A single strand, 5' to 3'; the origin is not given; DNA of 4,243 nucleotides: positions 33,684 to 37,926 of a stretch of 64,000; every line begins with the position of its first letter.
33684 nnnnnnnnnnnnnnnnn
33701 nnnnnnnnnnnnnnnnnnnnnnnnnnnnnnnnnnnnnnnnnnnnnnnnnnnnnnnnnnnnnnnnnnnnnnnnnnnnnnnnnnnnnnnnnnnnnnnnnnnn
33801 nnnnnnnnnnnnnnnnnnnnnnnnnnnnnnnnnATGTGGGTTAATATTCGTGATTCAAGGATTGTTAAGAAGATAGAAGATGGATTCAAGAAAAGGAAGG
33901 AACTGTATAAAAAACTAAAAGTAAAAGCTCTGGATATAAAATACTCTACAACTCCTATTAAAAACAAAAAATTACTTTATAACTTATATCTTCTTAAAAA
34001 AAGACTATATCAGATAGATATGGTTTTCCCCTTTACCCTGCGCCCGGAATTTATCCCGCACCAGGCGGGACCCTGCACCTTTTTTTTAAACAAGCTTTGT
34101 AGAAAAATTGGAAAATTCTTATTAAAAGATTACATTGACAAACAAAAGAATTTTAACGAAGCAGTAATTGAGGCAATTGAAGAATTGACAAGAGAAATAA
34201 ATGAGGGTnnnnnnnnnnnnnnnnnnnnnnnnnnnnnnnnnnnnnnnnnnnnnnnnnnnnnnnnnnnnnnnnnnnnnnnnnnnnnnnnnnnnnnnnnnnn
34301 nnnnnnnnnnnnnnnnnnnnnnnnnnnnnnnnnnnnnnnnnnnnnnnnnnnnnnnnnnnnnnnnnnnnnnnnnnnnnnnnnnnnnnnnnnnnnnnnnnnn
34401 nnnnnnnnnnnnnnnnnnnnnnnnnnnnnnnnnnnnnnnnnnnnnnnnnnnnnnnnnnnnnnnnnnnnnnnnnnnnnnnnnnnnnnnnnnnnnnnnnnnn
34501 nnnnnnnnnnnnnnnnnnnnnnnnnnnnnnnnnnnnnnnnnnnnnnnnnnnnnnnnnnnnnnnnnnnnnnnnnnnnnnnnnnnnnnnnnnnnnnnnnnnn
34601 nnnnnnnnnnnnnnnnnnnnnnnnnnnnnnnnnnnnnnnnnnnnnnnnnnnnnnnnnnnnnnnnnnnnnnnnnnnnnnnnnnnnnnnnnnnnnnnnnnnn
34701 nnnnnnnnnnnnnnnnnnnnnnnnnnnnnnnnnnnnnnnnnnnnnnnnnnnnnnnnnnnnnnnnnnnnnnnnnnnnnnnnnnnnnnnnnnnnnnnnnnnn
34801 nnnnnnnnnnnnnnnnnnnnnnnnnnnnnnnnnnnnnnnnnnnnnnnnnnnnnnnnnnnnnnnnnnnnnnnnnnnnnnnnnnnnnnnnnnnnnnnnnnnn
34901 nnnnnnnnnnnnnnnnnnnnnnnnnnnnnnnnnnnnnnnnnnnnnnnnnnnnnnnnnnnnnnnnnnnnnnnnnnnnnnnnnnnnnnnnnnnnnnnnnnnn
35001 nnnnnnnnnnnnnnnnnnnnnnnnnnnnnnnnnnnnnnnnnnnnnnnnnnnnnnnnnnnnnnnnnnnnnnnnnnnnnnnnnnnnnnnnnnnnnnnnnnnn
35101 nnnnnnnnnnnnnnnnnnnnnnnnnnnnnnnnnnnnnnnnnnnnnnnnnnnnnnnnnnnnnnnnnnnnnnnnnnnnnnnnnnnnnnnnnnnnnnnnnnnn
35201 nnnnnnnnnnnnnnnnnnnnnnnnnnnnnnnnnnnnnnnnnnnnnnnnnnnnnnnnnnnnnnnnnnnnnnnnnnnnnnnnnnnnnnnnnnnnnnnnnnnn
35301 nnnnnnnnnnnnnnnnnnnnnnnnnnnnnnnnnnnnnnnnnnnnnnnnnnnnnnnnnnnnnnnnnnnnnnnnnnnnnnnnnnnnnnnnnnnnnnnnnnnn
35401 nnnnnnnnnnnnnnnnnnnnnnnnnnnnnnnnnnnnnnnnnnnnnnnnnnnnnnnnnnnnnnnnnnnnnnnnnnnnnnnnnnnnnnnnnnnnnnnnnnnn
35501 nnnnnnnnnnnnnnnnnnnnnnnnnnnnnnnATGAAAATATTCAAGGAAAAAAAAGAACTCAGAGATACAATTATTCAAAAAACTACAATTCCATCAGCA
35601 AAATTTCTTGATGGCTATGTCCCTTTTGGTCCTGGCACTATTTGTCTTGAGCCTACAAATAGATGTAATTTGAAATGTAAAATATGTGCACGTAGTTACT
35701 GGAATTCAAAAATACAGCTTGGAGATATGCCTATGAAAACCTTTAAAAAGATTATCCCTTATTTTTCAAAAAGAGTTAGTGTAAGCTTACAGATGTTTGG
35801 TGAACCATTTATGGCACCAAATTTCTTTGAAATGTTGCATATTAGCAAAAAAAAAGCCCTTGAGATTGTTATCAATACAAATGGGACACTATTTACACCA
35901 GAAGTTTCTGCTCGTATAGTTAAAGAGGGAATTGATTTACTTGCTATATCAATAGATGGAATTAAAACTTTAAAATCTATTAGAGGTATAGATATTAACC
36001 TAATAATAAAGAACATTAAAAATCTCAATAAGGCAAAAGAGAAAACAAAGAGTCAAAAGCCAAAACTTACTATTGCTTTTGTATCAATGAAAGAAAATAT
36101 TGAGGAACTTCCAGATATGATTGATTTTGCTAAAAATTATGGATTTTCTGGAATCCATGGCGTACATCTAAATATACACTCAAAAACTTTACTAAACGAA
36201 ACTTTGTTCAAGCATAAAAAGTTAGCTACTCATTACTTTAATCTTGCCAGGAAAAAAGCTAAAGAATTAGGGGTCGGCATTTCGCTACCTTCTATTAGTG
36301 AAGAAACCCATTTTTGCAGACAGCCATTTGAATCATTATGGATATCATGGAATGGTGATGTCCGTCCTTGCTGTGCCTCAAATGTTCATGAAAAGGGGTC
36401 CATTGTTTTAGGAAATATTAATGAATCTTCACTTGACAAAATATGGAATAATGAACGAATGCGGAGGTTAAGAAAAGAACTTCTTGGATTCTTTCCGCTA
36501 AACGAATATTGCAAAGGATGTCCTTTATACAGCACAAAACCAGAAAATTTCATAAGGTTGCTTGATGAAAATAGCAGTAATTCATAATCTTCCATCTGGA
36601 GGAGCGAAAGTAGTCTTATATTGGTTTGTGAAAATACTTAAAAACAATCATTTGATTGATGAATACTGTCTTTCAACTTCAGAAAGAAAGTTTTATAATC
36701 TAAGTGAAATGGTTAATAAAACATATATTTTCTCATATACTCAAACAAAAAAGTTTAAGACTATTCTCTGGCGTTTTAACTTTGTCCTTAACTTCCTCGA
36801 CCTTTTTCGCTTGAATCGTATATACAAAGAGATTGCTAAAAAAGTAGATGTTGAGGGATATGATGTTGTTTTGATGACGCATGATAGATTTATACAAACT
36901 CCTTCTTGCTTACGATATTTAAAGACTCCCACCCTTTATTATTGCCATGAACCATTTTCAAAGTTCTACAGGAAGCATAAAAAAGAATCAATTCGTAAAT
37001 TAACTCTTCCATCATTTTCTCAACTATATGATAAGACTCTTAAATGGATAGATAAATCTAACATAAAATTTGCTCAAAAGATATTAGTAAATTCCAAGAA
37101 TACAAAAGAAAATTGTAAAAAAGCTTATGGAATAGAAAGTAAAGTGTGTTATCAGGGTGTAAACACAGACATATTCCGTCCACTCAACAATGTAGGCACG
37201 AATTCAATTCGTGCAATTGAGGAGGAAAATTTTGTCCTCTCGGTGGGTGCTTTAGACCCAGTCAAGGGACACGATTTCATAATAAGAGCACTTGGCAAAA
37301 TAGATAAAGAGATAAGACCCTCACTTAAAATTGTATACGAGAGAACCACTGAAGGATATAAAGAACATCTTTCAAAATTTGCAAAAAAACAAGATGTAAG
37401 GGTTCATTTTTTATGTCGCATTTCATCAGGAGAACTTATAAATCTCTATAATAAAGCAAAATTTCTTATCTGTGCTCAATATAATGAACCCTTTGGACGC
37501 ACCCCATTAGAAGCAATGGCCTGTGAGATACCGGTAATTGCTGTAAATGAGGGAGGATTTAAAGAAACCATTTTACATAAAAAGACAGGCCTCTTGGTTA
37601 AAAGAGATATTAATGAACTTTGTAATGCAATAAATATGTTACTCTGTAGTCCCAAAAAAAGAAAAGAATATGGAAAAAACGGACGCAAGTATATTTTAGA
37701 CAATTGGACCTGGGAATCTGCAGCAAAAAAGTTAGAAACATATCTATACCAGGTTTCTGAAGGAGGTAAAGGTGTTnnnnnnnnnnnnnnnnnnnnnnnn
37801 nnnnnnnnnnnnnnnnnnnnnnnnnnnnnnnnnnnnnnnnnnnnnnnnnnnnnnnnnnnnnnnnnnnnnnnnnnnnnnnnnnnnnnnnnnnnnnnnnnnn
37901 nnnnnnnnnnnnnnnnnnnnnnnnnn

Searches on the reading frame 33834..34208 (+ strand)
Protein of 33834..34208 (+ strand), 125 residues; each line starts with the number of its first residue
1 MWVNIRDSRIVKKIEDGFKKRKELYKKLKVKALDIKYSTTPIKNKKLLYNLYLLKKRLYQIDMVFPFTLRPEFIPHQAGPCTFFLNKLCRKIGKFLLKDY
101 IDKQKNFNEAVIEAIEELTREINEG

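Call 23: search_protein_families(library=pfam, proteins=[window:33834-34208:+])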
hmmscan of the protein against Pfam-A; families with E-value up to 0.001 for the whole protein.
window:33834-34208:+ (125 aa): 0 families

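Call 53: search_protein_representatives(protein=window:33834-34208:+)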
Query: 125 residues. Proteins with E-value up to 0.001 (for the whole library): 1; up to 1e-10: 1; up to 1e-30: 1. The best 1 are listed.
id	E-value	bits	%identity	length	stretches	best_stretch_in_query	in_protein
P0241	1.4e-76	270.7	100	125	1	1-125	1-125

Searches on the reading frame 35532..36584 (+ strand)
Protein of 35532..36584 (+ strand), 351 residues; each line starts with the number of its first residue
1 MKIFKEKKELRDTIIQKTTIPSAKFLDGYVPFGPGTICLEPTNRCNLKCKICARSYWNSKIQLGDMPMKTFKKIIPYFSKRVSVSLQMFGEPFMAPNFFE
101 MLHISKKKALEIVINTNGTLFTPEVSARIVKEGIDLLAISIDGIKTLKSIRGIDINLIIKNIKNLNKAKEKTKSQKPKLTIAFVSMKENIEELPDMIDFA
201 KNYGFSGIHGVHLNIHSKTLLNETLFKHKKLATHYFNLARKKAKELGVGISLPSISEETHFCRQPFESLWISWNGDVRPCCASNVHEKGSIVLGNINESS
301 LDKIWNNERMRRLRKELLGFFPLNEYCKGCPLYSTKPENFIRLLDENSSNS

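Call 57: search_protein_families(library=pfam, proteins=[window:35532-36584:+], max_evalue=0.00001)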
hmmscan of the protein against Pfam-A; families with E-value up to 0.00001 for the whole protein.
window:35532-36584:+ (351 aa): 2 families
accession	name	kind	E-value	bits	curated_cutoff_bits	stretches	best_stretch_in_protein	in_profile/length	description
PF13186.11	SPASM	-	1.1e-18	67.7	21.5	1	262-331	1-67/67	Iron-sulfur cluster-binding domain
PF04055.27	Radical_SAM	-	7e-17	62.5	29.5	1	40-200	2-166/166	Radical SAM superfamily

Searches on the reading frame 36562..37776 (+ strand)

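Call 57: search_protein_families(library=pfam, proteins=[window:36562-37776:+], max_evalue=0.00001)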
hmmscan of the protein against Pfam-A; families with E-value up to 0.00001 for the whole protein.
window:36562-37776:+ (405 aa): 5 families
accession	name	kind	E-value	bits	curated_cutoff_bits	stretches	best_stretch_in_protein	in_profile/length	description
PF00534.26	Glycos_transf_1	-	5.8e-33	114.3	26.4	1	218-376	11-171/172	Glycosyl transferases group 1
PF13692.12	Glyco_trans_1_4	-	1.3e-21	77.7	27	1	224-361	3-140/142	Glycosyl transferases group 1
PF20706.3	GT4-conflict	-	5.1e-10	39.3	26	1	220-391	195-385/385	Family 4 Glycosyltransferase in conflict systems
PF13439.12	Glyco_transf_4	-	1e-09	39.1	28.5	1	69-203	49-169/170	Glycosyltransferase Family 4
PF13524.12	Glyco_trans_1_2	-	1.9e-09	38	25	1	269-392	27-143/144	Glycosyl transferase-like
